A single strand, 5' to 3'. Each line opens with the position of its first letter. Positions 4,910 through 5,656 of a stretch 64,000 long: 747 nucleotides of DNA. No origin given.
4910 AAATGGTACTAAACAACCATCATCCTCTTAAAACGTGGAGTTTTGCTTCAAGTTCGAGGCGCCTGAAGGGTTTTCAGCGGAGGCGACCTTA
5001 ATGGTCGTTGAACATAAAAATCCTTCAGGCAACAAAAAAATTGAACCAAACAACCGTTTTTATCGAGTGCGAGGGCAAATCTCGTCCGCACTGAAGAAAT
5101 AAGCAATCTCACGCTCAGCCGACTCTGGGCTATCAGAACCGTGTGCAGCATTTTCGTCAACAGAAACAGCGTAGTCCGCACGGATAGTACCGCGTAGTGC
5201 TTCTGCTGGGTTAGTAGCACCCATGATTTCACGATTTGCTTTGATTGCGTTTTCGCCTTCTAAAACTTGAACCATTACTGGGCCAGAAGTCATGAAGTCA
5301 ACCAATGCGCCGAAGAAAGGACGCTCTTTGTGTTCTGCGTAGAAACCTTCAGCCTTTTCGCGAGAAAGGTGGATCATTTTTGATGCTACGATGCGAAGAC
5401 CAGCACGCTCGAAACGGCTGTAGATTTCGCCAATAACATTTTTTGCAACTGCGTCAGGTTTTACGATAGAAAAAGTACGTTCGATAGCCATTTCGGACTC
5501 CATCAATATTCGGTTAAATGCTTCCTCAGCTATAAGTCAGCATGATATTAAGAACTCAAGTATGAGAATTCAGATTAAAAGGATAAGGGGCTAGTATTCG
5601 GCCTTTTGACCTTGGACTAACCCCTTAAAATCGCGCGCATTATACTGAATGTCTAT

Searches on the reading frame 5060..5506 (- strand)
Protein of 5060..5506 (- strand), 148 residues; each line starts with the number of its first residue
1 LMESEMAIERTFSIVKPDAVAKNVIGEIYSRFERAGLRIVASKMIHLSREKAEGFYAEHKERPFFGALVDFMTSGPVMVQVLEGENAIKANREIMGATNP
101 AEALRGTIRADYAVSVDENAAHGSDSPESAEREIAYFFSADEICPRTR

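Call 62: search_protein_families(library=pfam, proteins=[window:5060-5506:-], max_evalue=0.00001)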
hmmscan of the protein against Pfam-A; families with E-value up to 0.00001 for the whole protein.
window:5060-5506:- (148 aa): 1 family
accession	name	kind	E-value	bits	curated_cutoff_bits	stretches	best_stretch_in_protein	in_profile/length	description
PF00334.24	NDK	-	1.3e-60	203.6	27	1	9-143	1-135/135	Nucleoside diphosphate kinase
